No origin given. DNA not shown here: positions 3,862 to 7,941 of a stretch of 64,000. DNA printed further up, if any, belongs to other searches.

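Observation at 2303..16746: Six-gene operon joining a Shango-type defence trio to recC-recB-recD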

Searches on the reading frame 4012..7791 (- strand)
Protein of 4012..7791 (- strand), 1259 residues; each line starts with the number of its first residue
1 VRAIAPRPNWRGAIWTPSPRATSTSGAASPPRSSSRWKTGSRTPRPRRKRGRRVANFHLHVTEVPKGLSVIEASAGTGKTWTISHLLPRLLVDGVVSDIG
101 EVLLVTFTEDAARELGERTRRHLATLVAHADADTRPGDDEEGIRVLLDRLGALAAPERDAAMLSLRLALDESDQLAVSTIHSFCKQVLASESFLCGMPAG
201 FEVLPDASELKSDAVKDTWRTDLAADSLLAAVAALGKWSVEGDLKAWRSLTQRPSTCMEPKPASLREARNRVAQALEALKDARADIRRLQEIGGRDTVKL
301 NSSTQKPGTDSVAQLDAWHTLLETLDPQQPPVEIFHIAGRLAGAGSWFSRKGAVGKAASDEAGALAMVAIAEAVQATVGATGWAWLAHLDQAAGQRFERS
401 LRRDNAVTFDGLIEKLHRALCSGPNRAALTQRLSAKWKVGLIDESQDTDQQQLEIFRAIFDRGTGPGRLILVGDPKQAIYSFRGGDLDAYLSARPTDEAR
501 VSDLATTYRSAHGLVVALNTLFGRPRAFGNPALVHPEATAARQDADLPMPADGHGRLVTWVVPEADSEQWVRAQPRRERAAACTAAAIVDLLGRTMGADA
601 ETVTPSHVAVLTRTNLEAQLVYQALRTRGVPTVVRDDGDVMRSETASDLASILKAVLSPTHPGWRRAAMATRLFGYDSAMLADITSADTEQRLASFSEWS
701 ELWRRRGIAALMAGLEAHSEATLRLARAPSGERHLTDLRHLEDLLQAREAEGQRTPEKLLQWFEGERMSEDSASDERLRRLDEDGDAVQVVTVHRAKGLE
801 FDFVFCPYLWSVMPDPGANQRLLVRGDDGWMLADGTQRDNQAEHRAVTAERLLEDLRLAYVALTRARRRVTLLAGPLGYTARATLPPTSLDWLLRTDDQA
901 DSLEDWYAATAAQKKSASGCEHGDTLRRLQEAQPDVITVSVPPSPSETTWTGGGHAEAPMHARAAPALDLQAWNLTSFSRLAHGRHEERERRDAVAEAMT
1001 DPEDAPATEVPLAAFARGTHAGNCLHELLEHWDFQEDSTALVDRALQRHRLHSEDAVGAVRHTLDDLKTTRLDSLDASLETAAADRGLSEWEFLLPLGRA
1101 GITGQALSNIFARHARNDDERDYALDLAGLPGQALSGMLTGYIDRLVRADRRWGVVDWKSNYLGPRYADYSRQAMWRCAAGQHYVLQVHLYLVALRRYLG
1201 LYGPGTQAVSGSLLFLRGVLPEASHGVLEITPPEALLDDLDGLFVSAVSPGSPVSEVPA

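Call 3: search_protein_families(library=pfam, proteins=[window:4012-7791:-])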
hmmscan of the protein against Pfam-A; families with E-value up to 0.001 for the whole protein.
window:4012-7791:- (1259 aa): 7 families
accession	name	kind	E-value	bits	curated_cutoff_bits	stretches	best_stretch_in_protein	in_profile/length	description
PF00580.27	UvrD-helicase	-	9.8e-40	137.4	23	2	393-494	172-267/271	UvrD/REP helicase N-terminal domain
PF13361.12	UvrD_C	-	3e-19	70.1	25.6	1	726-872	231-345/350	UvrD-like helicase C-terminal domain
PF13245.12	AAA_19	-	8.8e-18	65.2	25.1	2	63-191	8-118/134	AAA domain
PF12705.13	PDDEXK_1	-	1.6e-09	38.5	22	1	1020-1216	36-189/247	PD-(D/E)XK nuclease superfamily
PF13538.12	UvrD_C_2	-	6.2e-09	36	27.4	1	790-811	4-27/52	UvrD-like helicase C-terminal domain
PF13604.12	AAA_30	-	3.1e-07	30.7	27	0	60-131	12-78/191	AAA domain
PF13401.12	AAA_22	-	7.5e-06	26.7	27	0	426-476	72-125/130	AAA domain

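Call 4: search_protein_families(library=padloc, proteins=[window:4012-7791:-])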
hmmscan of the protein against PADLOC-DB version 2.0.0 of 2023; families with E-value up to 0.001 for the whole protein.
window:4012-7791:- (1259 aa): 48 families (the best 25 are shown)
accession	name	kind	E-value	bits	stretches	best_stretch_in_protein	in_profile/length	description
PDLC00117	GajB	-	3e-32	109.9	2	393-528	178-308/604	UrvD helicase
PDLC03802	RTasHel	-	7.7e-30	102.3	2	358-650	118-358/675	DRT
PDLC00132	GajB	-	9.4e-27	91.9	1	395-521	176-298/625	UrvD helicase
PDLC00114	GajB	-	3.5e-22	76.7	1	395-521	177-298/635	UrvD helicase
PDLC00123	GajB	-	1.6e-21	74.5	2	430-488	170-225/540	UrvD helicase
PDLC00127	GajB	-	3.9e-19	66.6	1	394-515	162-282/594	UrvD helicase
PDLC00130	GajB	-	1.3e-18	64.6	1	397-524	169-292/589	UrvD helicase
PDLC00122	GajB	-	1.4e-18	65.1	1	430-514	156-239/502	UrvD helicase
PDLC00107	GajB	-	5.7e-18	62.8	2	786-873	478-555/587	UrvD helicase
PDLC00104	GajB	-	1.8e-17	61.3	2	387-486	118-211/574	UrvD helicase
PDLC00121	GajB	-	5.6e-17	59.5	1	395-521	165-282/565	UrvD helicase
PDLC00129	GajB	-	1.1e-16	58.5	1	427-537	217-324/594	UrvD helicase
PDLC00138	GajB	-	3.5e-16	57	2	429-515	213-297/581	UrvD helicase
PDLC00112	GajB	-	6e-16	56.2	1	391-518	166-291/581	UrvD helicase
PDLC00103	GajB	-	7.6e-15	52.8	1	427-522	202-295/612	UrvD helicase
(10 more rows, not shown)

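Call 5: search_protein_families(library=ncbifam, proteins=[window:4012-7791:-])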
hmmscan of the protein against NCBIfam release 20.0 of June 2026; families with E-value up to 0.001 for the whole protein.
window:4012-7791:- (1259 aa): 15 families
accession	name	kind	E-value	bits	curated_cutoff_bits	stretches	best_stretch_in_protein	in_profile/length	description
TIGR00609.1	recB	equivalog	1.6e-173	579.6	696.05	1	67-1244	10-1175/1175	exodeoxyribonuclease V subunit beta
NF008128.0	PRK10876.1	equivalog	3.3e-126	422.5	1697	1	66-1247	17-1175/1181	exodeoxyribonuclease V subunit beta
TIGR02784.1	addA_alphas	equivalog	1.4e-34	119.7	860.75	1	66-872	10-867/1138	double-strand break repair helicase AddA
TIGR02785.1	addA_Gpos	equivalog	1.2e-30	106.2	707.65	3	71-222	19-141/1234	helicase-exonuclease AddAB subunit AddA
NF010485.0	PRK13909.1-2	equivalog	9.1e-30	103.6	650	2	388-523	283-425/909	RecB-like helicase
TIGR01073.1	pcrA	equivalog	1.3e-29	103.1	911.2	3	395-521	171-292/725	DNA helicase PcrA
NF010487.0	PRK13909.1-4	equivalog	2.2e-23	82.4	759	2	402-644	293-514/924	RecB-like helicase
TIGR01074.1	rep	equivalog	4.5e-22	78.1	951.45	1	395-521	168-289/668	DNA helicase Rep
TIGR01075.1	uvrD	equivalog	2.7e-18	65.6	1144.45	1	401-521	176-291/715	DNA helicase II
NF008743.0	PRK11773.1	equivalog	7.6e-18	64.2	965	1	415-522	192-297/720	DNA helicase II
NF008276.0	PRK11054.1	equivalog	1.2e-16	60.4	543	1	396-510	398-504/684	DNA helicase IV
NF008172.0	PRK10919.1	equivalog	5.7e-16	57.9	1168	1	396-522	170-291/673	DNA helicase Rep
NF010484.0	PRK13909.1-1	equivalog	2e-11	42.5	1074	2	70-209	9-143/945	RecB-like helicase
NF010486.0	PRK13909.1-3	equivalog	2.5e-09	35.8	1109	0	406-522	301-423/921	RecB-like helicase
NF041464.1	HelD_BACSU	equivalog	0.00086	17.3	419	0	441-515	551-623/779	RNA polymerase recycling motor HelD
